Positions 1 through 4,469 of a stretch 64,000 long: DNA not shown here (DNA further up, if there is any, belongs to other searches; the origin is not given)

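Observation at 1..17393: Compact trans-AT polyketide synthase locus with dedicated starter-loading genes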

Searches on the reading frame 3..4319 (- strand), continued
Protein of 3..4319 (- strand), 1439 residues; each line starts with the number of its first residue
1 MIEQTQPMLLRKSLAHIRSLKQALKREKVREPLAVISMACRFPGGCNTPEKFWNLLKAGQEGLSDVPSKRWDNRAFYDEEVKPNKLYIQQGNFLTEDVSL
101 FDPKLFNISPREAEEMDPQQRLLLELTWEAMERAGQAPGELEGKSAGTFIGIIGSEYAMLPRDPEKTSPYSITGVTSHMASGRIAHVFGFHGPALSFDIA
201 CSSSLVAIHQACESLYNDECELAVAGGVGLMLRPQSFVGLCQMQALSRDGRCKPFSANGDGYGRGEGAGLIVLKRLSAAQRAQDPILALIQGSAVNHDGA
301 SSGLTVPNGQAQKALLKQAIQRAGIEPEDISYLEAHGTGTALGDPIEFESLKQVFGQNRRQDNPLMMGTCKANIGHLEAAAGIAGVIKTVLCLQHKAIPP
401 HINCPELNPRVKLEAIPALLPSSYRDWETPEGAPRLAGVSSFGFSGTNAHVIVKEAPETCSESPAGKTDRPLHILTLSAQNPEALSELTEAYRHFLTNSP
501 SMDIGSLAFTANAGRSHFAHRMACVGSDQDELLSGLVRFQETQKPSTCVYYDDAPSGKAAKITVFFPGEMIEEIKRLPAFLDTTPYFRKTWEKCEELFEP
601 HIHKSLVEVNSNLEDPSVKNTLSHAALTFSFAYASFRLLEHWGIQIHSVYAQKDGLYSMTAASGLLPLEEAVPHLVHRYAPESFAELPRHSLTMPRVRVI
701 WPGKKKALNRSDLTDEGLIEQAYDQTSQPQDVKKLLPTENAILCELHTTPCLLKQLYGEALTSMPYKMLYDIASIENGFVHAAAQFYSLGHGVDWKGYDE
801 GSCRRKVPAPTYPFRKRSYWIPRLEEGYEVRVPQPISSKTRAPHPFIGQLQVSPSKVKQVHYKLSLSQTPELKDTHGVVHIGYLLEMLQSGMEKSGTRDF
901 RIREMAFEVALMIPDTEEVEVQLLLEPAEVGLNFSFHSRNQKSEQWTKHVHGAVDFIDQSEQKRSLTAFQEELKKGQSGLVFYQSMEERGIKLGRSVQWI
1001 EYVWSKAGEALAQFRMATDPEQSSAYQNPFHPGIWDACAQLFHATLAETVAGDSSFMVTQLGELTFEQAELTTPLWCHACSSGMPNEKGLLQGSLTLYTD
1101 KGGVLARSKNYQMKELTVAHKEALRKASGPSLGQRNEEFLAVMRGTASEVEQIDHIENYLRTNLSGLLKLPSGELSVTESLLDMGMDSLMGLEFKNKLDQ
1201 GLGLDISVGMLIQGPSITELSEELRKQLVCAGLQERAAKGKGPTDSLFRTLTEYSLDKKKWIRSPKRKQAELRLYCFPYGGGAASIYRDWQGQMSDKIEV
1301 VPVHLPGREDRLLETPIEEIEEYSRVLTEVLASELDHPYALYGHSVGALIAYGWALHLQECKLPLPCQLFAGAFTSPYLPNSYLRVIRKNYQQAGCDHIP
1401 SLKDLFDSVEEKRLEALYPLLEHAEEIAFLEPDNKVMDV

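Call 21: find_encoding_contigs(protein=P0020, flank=10000, max_places=2)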
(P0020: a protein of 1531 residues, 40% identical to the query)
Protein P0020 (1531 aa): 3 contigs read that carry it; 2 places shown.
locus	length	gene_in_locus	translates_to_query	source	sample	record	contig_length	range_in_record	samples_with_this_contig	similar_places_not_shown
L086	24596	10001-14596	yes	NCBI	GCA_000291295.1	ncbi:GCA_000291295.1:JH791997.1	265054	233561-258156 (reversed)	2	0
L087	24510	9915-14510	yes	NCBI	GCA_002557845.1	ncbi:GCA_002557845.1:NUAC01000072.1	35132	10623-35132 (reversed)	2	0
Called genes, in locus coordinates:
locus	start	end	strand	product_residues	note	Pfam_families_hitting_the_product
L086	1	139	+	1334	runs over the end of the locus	PF21089:PKS_DH_N, PF14765:PS-DH, PF00106:adh_short, PF08659:KR, PF00550:PP-binding, PF23297:ACP_SdgA_C, PF00109:ketoacyl-synt, PF02801:Ketoacyl-synt_C, +4 more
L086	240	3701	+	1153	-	PF00106:adh_short (faint), PF08659:KR, PF00550:PP-binding, PF23297:ACP_SdgA_C (weak), PF00109:ketoacyl-synt, PF02801:Ketoacyl-synt_C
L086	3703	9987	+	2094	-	PF21089:PKS_DH_N, PF00550:PP-binding, PF00109:ketoacyl-synt, PF02801:Ketoacyl-synt_C, PF16197:KAsynt_C_assoc, PF00550:PP-binding, PF22336:RhiE-like_linker, PF22621:CurL-like_PKS_C, +10 more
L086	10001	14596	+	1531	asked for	PF00109:ketoacyl-synt, PF02801:Ketoacyl-synt_C, PF16197:KAsynt_C_assoc, PF22621:CurL-like_PKS_C, PF22336:RhiE-like_linker, PF14765:PS-DH, PF23297:ACP_SdgA_C, PF00550:PP-binding, +2 more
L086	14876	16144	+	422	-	PF00999:Na_H_Exchanger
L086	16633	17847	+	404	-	PF00067:p450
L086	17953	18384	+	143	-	-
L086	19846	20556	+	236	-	PF00072:Response_reg, PF00486:Trans_reg_C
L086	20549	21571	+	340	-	PF00512:HisKA, PF02518:HATPase_c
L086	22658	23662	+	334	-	PF02668:TauD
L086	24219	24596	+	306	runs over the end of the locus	PF00005:ABC_tran, PF13304:AAA_21 (weak)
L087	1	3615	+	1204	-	PF00106:adh_short (faint), PF08659:KR, PF00550:PP-binding, PF23297:ACP_SdgA_C (weak), PF00109:ketoacyl-synt, PF02801:Ketoacyl-synt_C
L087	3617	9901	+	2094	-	PF21089:PKS_DH_N, PF00550:PP-binding, PF00109:ketoacyl-synt, PF02801:Ketoacyl-synt_C, PF16197:KAsynt_C_assoc, PF00550:PP-binding, PF22336:RhiE-like_linker, PF22621:CurL-like_PKS_C, +10 more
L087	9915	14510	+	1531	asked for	PF00109:ketoacyl-synt, PF02801:Ketoacyl-synt_C, PF16197:KAsynt_C_assoc, PF22621:CurL-like_PKS_C, PF22336:RhiE-like_linker, PF14765:PS-DH, PF23297:ACP_SdgA_C, PF00550:PP-binding, +2 more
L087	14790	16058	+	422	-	PF00999:Na_H_Exchanger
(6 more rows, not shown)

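Call 29: search_protein_families(library=ncbifam, proteins=[L001:14636-15286:+, L001:15283-17121:+], max_evalue=0.001)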
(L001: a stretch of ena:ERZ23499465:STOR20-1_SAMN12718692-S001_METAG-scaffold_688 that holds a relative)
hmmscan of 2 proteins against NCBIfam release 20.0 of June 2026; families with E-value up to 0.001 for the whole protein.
L001:14636-15286:+ (216 aa): 0 families

L001:15283-17121:+ (612 aa): 25 families
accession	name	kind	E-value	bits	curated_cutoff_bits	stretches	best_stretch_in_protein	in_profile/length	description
NF004878.0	PRK06241.1-3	subfamily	1.2e-46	159.2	945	1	169-578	503-890/891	phosphoenolpyruvate synthase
NF006153.0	PRK08296.1-5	subfamily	1.3e-42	146.1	578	1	89-577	93-606/608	hypothetical protein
NF004877.0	PRK06241.1-2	subfamily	3.2e-41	141.5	866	1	227-577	540-868/869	phosphoenolpyruvate synthase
NF006149.0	PRK08296.1-1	equivalog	1.1e-40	139.6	730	1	123-577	120-567/568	hypothetical protein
NF041857.1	RIF_Ptrans_rph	equivalog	2.1e-40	138.9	999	1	232-577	541-864/864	rifamycin-inactivating phosphotransferase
NF004881.0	PRK06241.2-2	equivalog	2.1e-40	138.8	883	1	128-579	462-892/898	phosphoenolpyruvate synthase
NF006151.0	PRK08296.1-3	equivalog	2.3e-39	135.4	693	1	114-577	138-603/604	hypothetical protein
NF052632.1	undecylprod_RedH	equivalog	1.5e-38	132.4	1350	1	211-578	534-879/880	undecylprodigiosin ligase RedH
NF004879.0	PRK06241.1-4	equivalog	4e-34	117.9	976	1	236-577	549-868/868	phosphoenolpyruvate synthase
NF004880.0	PRK06241.2-1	equivalog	8.5e-31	106.7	972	1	261-577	545-837/837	phosphoenolpyruvate synthase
TIGR01418.1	PEP_synth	equivalog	2.2e-29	102.3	739.75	1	468-579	347-458/784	pyruvate, water dikinase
NF052631.1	prodigiosin_PigC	equivalog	3e-29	101.5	1300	1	211-576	537-881/883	prodigiosin ligase PigC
NF005057.0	PRK06464.1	equivalog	5.9e-29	100.7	598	1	466-576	349-462/798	phosphoenolpyruvate synthase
NF006150.0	PRK08296.1-2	subfamily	8.1e-27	93.7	650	1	168-583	187-611/633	hypothetical protein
NF000283.1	RPH_KJ151292.1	equivalog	2.6e-24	85.5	1700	1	245-577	554-864/865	rifamycin-inactivating phosphotransferase Rph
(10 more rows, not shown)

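Call 33: find_encoding_contigs(protein=P0083, flank=10000, max_places=1)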
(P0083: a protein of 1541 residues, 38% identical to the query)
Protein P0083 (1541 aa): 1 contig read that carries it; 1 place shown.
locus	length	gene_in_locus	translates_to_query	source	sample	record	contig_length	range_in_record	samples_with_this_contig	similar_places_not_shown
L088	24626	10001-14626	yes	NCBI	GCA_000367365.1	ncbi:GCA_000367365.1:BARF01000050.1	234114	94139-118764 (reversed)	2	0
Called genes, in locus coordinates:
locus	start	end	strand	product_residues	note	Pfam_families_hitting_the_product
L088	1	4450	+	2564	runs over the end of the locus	-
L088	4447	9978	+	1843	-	PF00378:ECH_1, PF16113:ECH_2, PF00109:ketoacyl-synt, PF02801:Ketoacyl-synt_C, PF16197:KAsynt_C_assoc, PF22336:RhiE-like_linker, PF22621:CurL-like_PKS_C, PF00550:PP-binding, +7 more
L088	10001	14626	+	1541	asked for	PF00109:ketoacyl-synt, PF02801:Ketoacyl-synt_C, PF16197:KAsynt_C_assoc, PF22336:RhiE-like_linker, PF22621:CurL-like_PKS_C, PF14765:PS-DH, PF00550:PP-binding, PF00975:Thioesterase, +1 more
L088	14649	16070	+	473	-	PF00501:AMP-binding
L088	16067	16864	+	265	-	PF01209:Ubie_methyltran, PF02353:CMAS, PF13489:Methyltransf_23, PF05175:MTS, PF13847:Methyltransf_31, PF08241:Methyltransf_11, PF08242:Methyltransf_12, PF13649:Methyltransf_25, +3 more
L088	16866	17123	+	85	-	-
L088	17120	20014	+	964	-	PF00109:ketoacyl-synt, PF00108:Thiolase_N (faint), PF02801:Ketoacyl-synt_C, PF16197:KAsynt_C_assoc, PF22336:RhiE-like_linker, PF22621:CurL-like_PKS_C (weak), PF00550:PP-binding, PF00550:PP-binding, +1 more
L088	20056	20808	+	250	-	PF00561:Abhydrolase_1 (faint), PF00975:Thioesterase, PF12697:Abhydrolase_6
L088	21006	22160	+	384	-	PF01808:AICARFT_IMPCHas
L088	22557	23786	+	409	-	PF00067:p450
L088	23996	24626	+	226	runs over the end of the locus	PF17784:Sulfotransfer_4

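Call 34: find_encoding_contigs(protein=P0007, flank=10000, max_places=1)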
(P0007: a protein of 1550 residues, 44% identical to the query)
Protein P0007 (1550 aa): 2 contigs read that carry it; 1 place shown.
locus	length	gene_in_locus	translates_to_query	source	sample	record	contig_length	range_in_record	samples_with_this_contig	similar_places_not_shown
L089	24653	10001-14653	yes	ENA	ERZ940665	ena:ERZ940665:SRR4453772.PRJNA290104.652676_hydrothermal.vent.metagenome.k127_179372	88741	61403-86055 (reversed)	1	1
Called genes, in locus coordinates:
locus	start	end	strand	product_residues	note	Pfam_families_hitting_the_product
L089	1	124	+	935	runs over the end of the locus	?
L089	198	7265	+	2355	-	PF00378:ECH_1, PF00378:ECH_1, PF16113:ECH_2, PF00550:PP-binding, PF00109:ketoacyl-synt, PF02801:Ketoacyl-synt_C, PF16197:KAsynt_C_assoc, PF22336:RhiE-like_linker, +10 more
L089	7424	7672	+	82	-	-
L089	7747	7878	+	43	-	-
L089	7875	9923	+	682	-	PF13517:FG-GAP_3, PF07593:UnbV_ASPIC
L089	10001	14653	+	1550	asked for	PF00109:ketoacyl-synt, PF02801:Ketoacyl-synt_C, PF16197:KAsynt_C_assoc, PF22336:RhiE-like_linker, PF22621:CurL-like_PKS_C, PF14765:PS-DH, PF00550:PP-binding, PF00975:Thioesterase, +1 more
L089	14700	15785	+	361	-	PF08100:Dimerisation, PF00891:Methyltransf_2, PF08242:Methyltransf_12 (faint)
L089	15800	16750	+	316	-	PF00685:Sulfotransfer_1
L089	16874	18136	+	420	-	PF01154:HMG_CoA_synt_N, PF08540:HMG_CoA_synt_C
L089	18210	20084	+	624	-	PF00698:Acyl_transf_1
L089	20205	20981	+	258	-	PF22624:AASDHPPT_N, PF01648:ACPS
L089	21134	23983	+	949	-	PF16078:2-oxogl_dehyd_N, PF00676:E1_dh, PF02779:Transket_pyr, PF16870:OxoGdeHyase_C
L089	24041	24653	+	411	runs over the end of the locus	PF00364:Biotin_lipoyl, PF02817:E3_binding, PF00198:2-oxoacid_dh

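Call 95: find_related_loci(query=L001:15283-17121:+, collection=metagenome_contigs, flank=10000)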
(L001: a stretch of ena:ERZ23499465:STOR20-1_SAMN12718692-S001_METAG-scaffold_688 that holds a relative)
Query L001:15283-17121:+ (612 aa) in metagenome_contigs; peptide patterns used: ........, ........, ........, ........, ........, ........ (x = any residue, [..] = any of these).
55 stretches matched a pattern; 30 encode a relative of the query (tblastn E <= 1e-3); 30 distinct loci.
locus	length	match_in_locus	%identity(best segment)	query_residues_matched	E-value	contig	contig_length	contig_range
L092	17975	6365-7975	38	26-572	2e-112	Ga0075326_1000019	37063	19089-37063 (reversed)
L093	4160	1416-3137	36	2-585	1e-107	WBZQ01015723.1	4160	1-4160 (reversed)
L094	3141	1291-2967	35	12-577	1e-109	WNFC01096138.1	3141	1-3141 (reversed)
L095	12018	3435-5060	37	26-577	3e-106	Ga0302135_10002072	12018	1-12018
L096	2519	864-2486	34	24-577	1e-108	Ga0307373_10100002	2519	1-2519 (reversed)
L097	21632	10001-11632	37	24-577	2e-107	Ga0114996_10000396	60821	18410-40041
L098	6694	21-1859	34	6-578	3e-99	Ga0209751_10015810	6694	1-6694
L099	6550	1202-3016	35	14-578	7e-99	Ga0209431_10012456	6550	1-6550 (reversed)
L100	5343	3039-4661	34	24-577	1e-97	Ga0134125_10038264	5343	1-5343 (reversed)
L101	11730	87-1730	34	19-577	2e-93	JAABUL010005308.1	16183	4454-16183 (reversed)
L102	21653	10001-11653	34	16-577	1e-93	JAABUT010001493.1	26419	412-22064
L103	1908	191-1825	34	21-577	3e-94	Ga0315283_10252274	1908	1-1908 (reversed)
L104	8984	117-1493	37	121-577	2e-88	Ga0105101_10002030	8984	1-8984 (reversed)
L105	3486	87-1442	38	121-580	6e-88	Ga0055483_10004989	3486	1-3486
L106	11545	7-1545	34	53-577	1e-82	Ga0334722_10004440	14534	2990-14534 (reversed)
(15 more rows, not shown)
